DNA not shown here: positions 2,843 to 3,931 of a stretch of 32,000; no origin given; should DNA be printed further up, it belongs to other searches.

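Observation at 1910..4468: Candidate undescribed nucleotide-signalling, abortive-infection-type cassette: palm-domain cyclase-like gene with small multi-TM partners, directly downstream of an integrase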

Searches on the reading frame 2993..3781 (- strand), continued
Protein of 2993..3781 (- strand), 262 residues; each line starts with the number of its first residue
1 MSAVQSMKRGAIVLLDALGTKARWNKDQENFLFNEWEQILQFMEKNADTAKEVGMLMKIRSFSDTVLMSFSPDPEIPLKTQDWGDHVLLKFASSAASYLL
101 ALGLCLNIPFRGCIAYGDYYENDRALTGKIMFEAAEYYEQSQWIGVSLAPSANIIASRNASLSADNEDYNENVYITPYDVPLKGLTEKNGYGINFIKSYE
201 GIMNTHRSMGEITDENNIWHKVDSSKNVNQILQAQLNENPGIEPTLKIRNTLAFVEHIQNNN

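Call 74: search_protein_families(library=pfam, alignment_id=A5, max_evalue=0.00001)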
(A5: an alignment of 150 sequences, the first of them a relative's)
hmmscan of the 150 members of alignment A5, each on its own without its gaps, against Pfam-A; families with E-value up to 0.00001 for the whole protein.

A. member 1, L001:297-1574:- (425 aa): 0 families

B. families by the number of members that match (of 150 scanned): 128 families (the first 25 are shown)
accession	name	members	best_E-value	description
PF00589.27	Phage_integrase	3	1.6e-16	Phage integrase family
PF00145.23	DNA_methylase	2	3.2e-63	C-5 cytosine-specific DNA methylase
PF04851.21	ResIII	2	1.2e-19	Type III restriction enzyme, res subunit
PF13676.11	TIR_2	2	3e-17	TIR domain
PF00127.26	Copper-bind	2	1.5e-14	Copper binding proteins, plastocyanin/azurin family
PF05866.16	RusA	2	7.1e-10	Endodeoxyribonuclease RusA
PF00271.37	Helicase_C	2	9.9e-10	Helicase conserved C-terminal domain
PF13473.12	Cupredoxin_1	2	2.4e-09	Cupredoxin-like domain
PF02867.20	Ribonuc_red_lgC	1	4.1e-186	Ribonucleotide reductase, barrel domain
PF00285.26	Citrate_synt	1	3.2e-139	Citrate synthase, C-terminal domain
PF07394.17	DUF1501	1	3.8e-135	Protein of unknown function (DUF1501)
PF14072.11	DndB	1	1.6e-107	DNA-sulfur modification-associated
PF00682.25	HMGL-like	1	2.8e-86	HMGL-like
PF07583.16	PSCyt2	1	7e-83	Protein of unknown function (DUF1549)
PF00268.27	Ribonuc_red_sm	1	1.7e-82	Ribonucleotide reductase, small chain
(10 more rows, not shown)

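Call 79: fold_search(model_id=the predicted structure, library=viral)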
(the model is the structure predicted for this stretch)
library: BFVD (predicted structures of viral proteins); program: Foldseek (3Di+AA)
matches with E <= 10: 677; with E <= 0.001: 1
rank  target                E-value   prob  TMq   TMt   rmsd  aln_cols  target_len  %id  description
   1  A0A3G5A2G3            1.3e-05  1.00  0.49  0.33   5.0       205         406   15  Response regulator [Harvfovirus sp.]
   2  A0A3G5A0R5            2.0e-03  1.00  0.43  0.26   5.9       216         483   13  Guanylate cyclase domain-containing protein [Faunusvirus sp.]
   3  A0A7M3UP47            1.6e-02  0.82  0.33  0.45   7.6       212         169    9  Uncharacterized protein [Pyramimonas orientalis virus]
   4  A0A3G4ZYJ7            2.9e-02  0.87  0.24  0.08   4.4        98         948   12  Insulysin, insulin-degrading enzyme [Gaeavirus sp.]
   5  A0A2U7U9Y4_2          3.3e-02  0.97  0.40  0.11  10.0       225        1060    9  Serine/threonine protein kinase [Pandoravirus quercus]
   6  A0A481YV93            4.5e-02  0.15  0.17  0.26  16.5       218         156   12  Uncharacterized protein [Marseillevirus LCMAC102]
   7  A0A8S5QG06            4.5e-02  0.14  0.17  0.24  17.4       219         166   11  Uncharacterized protein [Myoviridae sp. ctdNl2]
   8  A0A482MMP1            5.4e-02  0.69  0.15  0.33   7.0        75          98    9  Uncharacterized protein [Burkholderia phage BcepSauron]
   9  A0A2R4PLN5            7.4e-02  0.15  0.10  0.19  16.2        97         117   14  (no name in the UniProt tables at hand)
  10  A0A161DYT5            8.4e-02  0.28  0.22  0.35  10.1       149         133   11  E4 ORF3 [Bat mastadenovirus WIV11]
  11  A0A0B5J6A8            1.0e-01  0.89  0.38  0.12   6.1       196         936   10  Serine/threonine kinase motif-containing protein [Pandoravirus inopinatum]
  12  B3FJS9                1.0e-01  0.18  0.18  0.18   9.2       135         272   15  Uncharacterized protein [Pseudomonas phage 201phi2-1]
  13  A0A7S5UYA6            1.2e-01  0.12  0.11  0.15  12.7       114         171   11  (no name in the UniProt tables at hand)
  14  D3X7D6                1.5e-01  0.20  0.19  0.32   7.9       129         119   10  E4 ORFB [bat adenovirus 3]
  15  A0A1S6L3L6            1.8e-01  0.28  0.18  0.27   5.4        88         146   11  Uncharacterized protein [Erwinia phage vB_EamM_Yoloswag]
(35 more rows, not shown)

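Call 83: search_dna_similar(query=window:2993-3781:-, collection=plasmids, mode=protein, max_evalue=0.001, max_rows=20)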
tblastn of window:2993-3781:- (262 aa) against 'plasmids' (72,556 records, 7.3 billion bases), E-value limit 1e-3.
Records with a match: 2; places in all: 2; records where one place covers at least 80% of the query: 0.
Best place of each record, by identity: <60% 2.
By first word of the organism name: Bacillus 2.
By predicted mobility (MOB-suite, as given by PLSDB): non-mobilizable 1; conjugative 1.
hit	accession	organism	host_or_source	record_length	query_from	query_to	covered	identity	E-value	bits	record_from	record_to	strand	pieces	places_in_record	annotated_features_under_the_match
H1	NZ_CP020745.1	Bacillus mycoides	whole organism,soil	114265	7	210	78%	25.4%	8e-8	60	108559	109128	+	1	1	hypothetical protein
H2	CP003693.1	Bacillus thuringiensis MC28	-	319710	7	151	55%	27.9%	1e-5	54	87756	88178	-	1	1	TPR repeat-containing protein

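Call 84: search_dna_similar(query=window:2993-3781:-, collection=phages, mode=protein, max_evalue=0.001, max_rows=20)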
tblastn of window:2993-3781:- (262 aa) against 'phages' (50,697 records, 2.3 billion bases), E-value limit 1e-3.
No match.

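Call 85: get_annotated_region(hit=H1, flank=5000)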
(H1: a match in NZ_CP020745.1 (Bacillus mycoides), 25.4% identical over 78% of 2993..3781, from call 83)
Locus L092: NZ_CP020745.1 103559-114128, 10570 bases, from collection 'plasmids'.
description: Bacillus mycoides strain Gnyt1 plasmid unnamed2, complete sequence
organism: Bacillus mycoides (NCBI taxid 1405)
taxonomy: Bacteria; Bacillota; Bacilli; Bacillales; Bacillaceae; Bacillus; Bacillus mycoides
host: -; source: whole organism,soil; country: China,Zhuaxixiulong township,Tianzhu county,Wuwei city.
typing (MOB-suite, as given by PLSDB): non-mobilizable
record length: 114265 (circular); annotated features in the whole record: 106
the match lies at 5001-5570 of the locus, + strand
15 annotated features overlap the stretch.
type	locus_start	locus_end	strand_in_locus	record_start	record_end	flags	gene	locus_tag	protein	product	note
CDS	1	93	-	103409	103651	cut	-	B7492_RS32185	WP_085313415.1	hypothetical protein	-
CDS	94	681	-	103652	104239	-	-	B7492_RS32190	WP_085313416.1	recombinase family protein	GO:0006310 - DNA recombination [Evidence IEA]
CDS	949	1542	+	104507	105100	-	-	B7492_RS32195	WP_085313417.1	TasA family protein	-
CDS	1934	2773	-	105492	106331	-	-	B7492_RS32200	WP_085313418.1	hypothetical protein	-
CDS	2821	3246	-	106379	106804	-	-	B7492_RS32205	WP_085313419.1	hypothetical protein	-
CDS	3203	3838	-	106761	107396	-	-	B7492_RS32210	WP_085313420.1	ATP-binding protein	-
CDS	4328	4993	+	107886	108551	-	-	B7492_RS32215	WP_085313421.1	hypothetical protein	-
CDS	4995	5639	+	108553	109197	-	-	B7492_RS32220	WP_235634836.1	hypothetical protein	-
CDS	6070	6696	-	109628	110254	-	-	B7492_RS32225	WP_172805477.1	hypothetical protein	-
CDS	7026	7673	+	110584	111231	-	-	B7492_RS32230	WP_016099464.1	recombinase family protein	GO:0006310 - DNA recombination [Evidence IEA]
CDS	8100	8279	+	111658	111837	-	-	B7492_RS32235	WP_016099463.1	hypothetical protein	-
CDS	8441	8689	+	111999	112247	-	-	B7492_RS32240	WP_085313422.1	hypothetical protein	-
CDS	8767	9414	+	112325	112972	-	-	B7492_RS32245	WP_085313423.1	hypothetical protein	-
CDS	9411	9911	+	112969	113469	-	-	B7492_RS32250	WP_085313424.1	stage II sporulation protein M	-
CDS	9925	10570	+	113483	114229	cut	-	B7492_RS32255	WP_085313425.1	M48 family metalloprotease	GO:0006508 - proteolysis [Evidence IEA]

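Call 86: get_annotated_region(hit=H2, flank=5000)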
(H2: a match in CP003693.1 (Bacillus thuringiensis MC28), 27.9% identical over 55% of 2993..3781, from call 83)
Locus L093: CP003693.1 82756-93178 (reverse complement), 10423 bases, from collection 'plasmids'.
description: Bacillus thuringiensis MC28 plasmid pMC319, complete sequence
organism: Bacillus thuringiensis MC28 (NCBI taxid 1195464)
taxonomy: Bacteria; Bacillota; Bacilli; Bacillales; Bacillaceae; Bacillus; Bacillus thuringiensis; Bacillus thuringiensis MC28
host: -; source: -; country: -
typing (MOB-suite, as given by PLSDB): conjugative; replicon rep_cluster_1912; relaxase MOBP; mating-pair formation MPF_T
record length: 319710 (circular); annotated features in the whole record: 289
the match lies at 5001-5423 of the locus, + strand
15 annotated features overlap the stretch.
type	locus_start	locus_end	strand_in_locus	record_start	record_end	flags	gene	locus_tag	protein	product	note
CDS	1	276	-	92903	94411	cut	-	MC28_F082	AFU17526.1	DNA recombinase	-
CDS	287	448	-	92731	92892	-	-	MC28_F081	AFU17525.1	hypothetical protein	-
CDS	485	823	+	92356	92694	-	-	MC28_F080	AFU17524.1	transcriptional regulator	-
CDS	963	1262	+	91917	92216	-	-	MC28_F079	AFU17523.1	hypothetical protein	-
CDS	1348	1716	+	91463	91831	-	-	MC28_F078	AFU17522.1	hypothetical protein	-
CDS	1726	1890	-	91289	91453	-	-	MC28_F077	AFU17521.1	hypothetical protein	-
CDS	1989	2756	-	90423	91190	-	-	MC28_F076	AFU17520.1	HNH endonuclease family protein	-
CDS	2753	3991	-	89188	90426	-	-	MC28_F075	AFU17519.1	putative ATP-binding protein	-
CDS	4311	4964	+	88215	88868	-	-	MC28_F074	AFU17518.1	hypothetical protein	-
CDS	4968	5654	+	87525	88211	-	-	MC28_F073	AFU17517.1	TPR repeat-containing protein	-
CDS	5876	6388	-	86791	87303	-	-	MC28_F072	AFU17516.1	protein kinase domain containing protein, putative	-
CDS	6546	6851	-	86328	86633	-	-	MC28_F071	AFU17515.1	hypothetical protein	-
CDS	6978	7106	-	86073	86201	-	-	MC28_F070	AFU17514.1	hypothetical protein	-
CDS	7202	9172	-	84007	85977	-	-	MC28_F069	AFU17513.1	ATP-dependent endonuclease of the OLD family-like protein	-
CDS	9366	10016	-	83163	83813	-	-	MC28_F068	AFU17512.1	hypothetical protein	-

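Call 90: search_solved_structures(query=A6, max_evalue=1)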
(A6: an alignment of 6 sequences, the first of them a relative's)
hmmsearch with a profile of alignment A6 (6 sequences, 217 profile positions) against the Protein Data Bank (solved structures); distinct sequences matched with E-value up to 1: 9.
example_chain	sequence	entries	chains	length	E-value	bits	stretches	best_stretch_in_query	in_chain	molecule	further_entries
3fy6_A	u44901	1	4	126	4.1e-08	36.3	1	108-215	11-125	Integron cassette protein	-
5ma4_A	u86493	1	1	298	0.068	16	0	74-97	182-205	K7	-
5ma5_A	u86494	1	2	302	0.075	15.8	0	74-97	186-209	K11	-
9kbu_A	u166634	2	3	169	0.5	13.1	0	77-103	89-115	Ankyrin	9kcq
6zfe_A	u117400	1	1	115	0.52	13.1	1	5-62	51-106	Protein S100-A9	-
5op3_A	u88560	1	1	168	0.55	13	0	76-98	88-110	DARPin NDNH-1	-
5oou_A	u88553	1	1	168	0.59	12.9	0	67-98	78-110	DARPin YTRL-1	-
6zdy_A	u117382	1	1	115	0.6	12.9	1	5-62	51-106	Protein S100-A9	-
7mxi_C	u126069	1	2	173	0.71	12.6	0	76-114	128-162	DARPin E3_53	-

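Call 91: find_related_loci(query=A2, collection=viral_contigs, flank=5000)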
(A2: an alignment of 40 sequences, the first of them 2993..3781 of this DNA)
Query A2 (262 aa) in viral_contigs; peptide patterns used: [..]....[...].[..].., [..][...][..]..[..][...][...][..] (x = any residue, [..] = any of these).
42 stretches matched a pattern; 4 encode a relative of the query (tblastn E <= 1e-3); 4 distinct loci.
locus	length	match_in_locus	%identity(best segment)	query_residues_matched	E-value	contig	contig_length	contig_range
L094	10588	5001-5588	29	5-196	1e-14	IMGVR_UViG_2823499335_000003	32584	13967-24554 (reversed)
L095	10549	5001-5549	27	5-183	3e-13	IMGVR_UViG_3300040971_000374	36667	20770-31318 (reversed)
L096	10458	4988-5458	27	8-167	5e-11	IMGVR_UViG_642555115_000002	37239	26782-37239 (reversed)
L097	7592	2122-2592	27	8-167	1e-10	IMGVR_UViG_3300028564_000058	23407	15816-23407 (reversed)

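Call 95: search_protein_families(library=phrogs, proteins=[L096:1937-4915:-, L096:450-1937:-, L096:5730-6506:-, L096:6503-7324:-, L096:7422-7772:-, L096:8076-8663:-, L094:6219-6812:+, L094:6796-8205:+, L094:8209-9669:+, L094:3866-4312:+], max_evalue=0.00001)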
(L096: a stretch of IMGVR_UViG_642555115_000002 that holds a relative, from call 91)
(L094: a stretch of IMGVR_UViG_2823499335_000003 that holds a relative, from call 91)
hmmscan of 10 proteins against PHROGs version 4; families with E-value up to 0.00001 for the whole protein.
L096:1937-4915:- (992 aa): 5 families
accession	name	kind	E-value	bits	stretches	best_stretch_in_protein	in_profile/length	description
phrog_3336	-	tail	1.3e-15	58.1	1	218-883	385-980/1051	tail length tape measure protein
phrog_1506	-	tail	5e-10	39.1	1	566-887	893-1210/1269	tail length tape measure protein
phrog_9483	-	tail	1.4e-08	34.8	1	675-855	414-592/657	tail length tape measure protein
phrog_2854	-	tail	1.3e-06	28.4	1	252-845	240-743/855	tail length tape measure protein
phrog_27166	-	tail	1.8e-06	27.5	1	82-304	84-318/751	tail length tape measure protein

L096:450-1937:- (495 aa): 0 families

L096:5730-6506:- (258 aa): 4 families
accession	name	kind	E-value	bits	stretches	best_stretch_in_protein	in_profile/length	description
phrog_56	-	other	5.6e-65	221.8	1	1-258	61-323/647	DNA methyltransferase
phrog_1996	-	other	2.1e-27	96.9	1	133-258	14-141/150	DNA methyltransferase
phrog_13242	-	unknown function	4.5e-17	63.1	1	8-222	32-232/450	-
phrog_23217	-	unknown function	5.5e-13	50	1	3-116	5-108/109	-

L096:6503-7324:- (273 aa): 5 families
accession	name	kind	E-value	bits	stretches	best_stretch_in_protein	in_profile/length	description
phrog_56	-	other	1.1e-68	234.1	1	1-257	60-331/647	DNA methyltransferase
phrog_1996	-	other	8e-28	98.3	1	127-251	15-143/150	DNA methyltransferase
phrog_13242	-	unknown function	8.6e-23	82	1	6-235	29-258/450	-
phrog_26700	-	unknown function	1.1e-09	38.4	1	3-251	7-278/552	-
phrog_23217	-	unknown function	1.1e-08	36.2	1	6-106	7-106/109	-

L096:7422-7772:- (116 aa): 0 families

L096:8076-8663:- (195 aa): 0 families

L094:6219-6812:+ (197 aa): 3 families
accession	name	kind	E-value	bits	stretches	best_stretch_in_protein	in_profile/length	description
phrog_51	-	head and packaging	3.1e-46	159.2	1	1-179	87-229/261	terminase small subunit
phrog_2606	-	head and packaging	2.6e-25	90.4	1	2-167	88-250/310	terminase small subunit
phrog_17390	-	unknown function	2.9e-10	40.8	1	1-58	1-55/69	-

L094:6796-8205:+ (469 aa): 5 families
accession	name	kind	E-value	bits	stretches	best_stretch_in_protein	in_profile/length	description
phrog_30251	-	head and packaging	2.4e-252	840.7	1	4-452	3-450/799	terminase large subunit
phrog_38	-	head and packaging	2e-101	341.9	1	6-464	263-705/760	terminase large subunit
phrog_4758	-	head and packaging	1.9e-62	211.8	1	4-247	2-241/243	terminase large subunit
phrog_5573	-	head and packaging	1.6e-59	202.3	1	224-461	2-233/250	terminase large subunit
phrog_8148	-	head and packaging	1e-30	106.7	1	6-66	4-64/64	terminase small subunit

L094:8209-9669:+ (486 aa): 3 families
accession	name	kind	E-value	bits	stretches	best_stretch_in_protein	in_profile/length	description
phrog_64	-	head and packaging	2.3e-112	377.2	1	5-484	74-517/547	portal protein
phrog_38367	-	unknown function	2.7e-31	109.3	1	375-474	2-100/131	-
phrog_9064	-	head and packaging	3.2e-21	77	1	242-469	2-215/228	portal protein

L094:3866-4312:+ (148 aa): 2 families
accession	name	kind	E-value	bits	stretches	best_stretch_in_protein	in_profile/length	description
phrog_36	-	transcription regulation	3.6e-25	89.9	1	1-146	48-192/220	transcriptional regulator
phrog_248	-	transcription regulation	1.8e-08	35.7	1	7-137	23-133/161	transcriptional activator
